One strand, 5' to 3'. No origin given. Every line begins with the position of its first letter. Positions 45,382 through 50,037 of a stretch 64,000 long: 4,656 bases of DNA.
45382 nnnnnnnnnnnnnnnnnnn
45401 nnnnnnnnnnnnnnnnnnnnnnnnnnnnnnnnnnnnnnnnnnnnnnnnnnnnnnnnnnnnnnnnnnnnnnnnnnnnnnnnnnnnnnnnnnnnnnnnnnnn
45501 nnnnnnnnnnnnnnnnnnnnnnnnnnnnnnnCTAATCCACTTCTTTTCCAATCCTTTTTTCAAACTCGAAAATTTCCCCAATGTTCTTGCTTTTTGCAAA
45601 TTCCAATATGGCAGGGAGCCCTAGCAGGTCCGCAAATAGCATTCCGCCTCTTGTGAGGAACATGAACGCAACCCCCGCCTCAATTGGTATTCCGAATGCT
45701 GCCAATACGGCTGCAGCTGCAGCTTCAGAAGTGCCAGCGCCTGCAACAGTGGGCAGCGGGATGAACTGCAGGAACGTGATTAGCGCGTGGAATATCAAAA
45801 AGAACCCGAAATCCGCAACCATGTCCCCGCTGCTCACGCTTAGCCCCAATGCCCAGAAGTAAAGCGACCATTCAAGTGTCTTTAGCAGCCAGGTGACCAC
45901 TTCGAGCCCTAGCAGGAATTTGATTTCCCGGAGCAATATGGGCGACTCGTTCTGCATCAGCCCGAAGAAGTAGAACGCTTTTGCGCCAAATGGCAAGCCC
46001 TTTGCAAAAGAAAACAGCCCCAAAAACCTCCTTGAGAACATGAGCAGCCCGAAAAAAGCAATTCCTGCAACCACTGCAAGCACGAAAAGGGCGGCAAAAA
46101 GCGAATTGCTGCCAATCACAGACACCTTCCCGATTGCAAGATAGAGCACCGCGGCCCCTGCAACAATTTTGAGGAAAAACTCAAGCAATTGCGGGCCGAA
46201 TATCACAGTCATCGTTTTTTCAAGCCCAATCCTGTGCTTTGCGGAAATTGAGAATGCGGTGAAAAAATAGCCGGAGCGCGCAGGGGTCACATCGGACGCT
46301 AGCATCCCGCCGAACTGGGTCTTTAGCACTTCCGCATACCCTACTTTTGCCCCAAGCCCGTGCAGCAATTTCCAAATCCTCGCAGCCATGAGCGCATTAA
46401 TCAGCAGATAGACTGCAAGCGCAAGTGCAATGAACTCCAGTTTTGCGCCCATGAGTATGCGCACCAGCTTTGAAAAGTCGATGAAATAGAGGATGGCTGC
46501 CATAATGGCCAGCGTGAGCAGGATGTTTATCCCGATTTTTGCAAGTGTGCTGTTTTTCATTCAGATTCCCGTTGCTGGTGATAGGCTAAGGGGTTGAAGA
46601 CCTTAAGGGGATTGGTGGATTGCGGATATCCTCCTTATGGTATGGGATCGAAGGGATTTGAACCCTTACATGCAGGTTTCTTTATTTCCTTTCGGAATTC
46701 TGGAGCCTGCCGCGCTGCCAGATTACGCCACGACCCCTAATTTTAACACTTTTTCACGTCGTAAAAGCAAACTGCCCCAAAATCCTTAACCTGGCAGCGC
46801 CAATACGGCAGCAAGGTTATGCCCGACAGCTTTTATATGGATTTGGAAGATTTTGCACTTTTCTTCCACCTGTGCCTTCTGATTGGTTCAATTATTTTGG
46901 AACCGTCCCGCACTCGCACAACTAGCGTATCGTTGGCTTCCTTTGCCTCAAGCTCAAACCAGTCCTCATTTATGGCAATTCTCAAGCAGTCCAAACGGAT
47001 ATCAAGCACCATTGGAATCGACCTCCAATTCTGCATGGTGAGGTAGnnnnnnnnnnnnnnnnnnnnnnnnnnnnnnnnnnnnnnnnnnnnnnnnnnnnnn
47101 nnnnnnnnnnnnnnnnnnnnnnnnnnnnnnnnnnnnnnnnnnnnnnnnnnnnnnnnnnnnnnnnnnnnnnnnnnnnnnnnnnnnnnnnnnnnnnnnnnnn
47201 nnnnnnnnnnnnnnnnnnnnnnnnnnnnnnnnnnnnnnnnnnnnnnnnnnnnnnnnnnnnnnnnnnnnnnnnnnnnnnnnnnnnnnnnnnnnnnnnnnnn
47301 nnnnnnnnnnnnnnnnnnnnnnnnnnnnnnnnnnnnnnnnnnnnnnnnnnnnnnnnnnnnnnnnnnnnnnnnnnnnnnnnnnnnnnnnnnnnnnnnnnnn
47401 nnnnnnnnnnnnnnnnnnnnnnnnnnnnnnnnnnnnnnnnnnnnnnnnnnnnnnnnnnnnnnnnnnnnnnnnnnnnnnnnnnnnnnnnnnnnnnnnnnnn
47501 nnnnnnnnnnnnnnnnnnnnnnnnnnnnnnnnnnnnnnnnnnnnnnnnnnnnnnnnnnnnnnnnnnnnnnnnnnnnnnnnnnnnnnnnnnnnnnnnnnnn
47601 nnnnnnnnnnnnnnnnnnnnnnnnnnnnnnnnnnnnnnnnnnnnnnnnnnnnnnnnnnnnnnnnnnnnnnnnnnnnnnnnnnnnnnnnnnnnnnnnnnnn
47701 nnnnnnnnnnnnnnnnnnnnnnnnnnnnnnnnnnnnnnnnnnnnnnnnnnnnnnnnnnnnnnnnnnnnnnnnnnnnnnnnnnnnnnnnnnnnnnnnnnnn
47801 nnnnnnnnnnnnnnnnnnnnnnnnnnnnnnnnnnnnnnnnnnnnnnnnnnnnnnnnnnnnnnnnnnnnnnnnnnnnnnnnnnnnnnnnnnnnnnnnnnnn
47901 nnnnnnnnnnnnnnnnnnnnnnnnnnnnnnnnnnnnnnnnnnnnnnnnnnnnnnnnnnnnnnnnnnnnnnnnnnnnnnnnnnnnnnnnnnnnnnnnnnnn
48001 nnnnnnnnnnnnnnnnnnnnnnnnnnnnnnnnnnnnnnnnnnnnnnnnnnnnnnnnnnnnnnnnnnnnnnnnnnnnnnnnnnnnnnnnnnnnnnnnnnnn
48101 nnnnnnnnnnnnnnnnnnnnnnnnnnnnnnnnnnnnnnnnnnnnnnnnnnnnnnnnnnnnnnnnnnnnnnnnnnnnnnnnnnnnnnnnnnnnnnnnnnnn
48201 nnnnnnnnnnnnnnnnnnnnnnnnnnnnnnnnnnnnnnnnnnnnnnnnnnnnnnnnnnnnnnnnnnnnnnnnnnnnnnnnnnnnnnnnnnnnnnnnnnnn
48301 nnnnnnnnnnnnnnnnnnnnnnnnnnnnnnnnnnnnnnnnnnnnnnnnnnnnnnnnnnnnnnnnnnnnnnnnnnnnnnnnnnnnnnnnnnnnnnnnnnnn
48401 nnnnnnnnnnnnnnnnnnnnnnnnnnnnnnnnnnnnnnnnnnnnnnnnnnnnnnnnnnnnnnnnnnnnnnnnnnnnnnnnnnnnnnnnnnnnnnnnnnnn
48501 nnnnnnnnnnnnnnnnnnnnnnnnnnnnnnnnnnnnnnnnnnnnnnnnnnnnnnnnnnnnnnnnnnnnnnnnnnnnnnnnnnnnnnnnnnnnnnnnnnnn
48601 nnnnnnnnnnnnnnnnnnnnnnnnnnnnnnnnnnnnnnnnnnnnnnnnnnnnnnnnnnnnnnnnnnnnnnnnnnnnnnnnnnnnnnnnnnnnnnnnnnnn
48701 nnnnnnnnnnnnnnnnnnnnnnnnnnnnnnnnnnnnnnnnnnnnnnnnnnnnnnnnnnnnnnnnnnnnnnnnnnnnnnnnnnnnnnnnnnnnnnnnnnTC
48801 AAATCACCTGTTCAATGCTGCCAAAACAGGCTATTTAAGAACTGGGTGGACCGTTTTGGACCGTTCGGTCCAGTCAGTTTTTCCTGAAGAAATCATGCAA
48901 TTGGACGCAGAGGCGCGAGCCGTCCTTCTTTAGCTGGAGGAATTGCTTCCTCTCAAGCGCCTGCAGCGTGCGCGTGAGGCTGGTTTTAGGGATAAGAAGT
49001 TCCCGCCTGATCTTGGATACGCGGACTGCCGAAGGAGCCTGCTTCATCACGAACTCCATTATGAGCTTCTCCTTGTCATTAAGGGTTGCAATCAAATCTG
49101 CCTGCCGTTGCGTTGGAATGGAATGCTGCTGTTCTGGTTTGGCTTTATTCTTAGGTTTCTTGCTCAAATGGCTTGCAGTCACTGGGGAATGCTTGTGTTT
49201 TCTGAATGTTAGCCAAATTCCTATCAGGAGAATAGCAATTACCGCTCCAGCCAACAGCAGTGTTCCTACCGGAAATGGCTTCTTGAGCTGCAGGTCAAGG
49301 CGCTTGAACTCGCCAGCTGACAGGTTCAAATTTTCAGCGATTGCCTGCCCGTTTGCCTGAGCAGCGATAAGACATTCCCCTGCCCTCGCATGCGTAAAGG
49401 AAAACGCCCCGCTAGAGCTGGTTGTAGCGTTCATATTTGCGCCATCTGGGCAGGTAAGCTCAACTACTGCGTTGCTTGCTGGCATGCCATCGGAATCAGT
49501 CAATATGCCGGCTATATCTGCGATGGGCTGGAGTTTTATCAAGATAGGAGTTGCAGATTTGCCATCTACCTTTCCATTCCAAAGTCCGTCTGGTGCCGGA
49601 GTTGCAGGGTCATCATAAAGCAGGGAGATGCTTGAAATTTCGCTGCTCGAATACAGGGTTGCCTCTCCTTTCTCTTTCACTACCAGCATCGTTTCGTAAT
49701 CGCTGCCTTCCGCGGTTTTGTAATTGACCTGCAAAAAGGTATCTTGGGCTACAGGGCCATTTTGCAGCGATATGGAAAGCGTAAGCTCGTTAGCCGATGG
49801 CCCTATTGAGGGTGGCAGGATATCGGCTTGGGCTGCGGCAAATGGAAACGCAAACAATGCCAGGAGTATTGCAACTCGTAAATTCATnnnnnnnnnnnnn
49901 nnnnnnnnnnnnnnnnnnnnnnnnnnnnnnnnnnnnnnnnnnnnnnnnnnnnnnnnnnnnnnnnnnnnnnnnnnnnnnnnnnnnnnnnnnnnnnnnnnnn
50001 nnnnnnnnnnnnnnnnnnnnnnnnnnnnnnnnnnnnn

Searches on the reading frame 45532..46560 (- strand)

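Call 77: search_protein_families(library=pfam, proteins=[window:45532-46560:-], max_evalue=0.001)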
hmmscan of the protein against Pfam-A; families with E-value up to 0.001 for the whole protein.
window:45532-46560:- (342 aa): 1 family
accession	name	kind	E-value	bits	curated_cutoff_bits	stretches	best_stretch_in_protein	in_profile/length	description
PF03706.18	LPG_synthase_TM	-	7.3e-27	95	33.4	1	13-308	1-295/302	Lysylphosphatidylglycerol synthase TM region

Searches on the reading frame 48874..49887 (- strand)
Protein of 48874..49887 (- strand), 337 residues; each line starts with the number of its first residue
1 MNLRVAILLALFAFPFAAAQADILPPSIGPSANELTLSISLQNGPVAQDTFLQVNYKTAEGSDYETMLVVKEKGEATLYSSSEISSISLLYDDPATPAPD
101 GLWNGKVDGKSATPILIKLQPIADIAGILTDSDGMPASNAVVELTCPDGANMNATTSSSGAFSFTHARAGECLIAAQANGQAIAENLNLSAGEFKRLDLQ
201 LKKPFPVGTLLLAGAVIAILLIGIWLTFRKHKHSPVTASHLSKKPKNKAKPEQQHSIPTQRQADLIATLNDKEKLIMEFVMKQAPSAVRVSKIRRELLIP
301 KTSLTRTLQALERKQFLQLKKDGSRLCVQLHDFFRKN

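Call 77: search_protein_families(library=pfam, proteins=[window:48874-49887:-], max_evalue=0.001)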
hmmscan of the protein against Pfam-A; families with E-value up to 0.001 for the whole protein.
window:48874-49887:- (337 aa): 3 families
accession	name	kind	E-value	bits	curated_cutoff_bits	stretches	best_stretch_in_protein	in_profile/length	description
PF13620.12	CarboxypepD_reg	-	3.7e-11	43.7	32.3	1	125-202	2-82/82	Carboxypeptidase regulatory-like domain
PF02369.22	Big_1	-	0.00022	21.7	34.9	1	127-183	23-85/93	Bacterial Ig-like domain (group 1)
PF12802.13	MarR_2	-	0.0005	20.6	27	0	269-322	3-55/61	MarR family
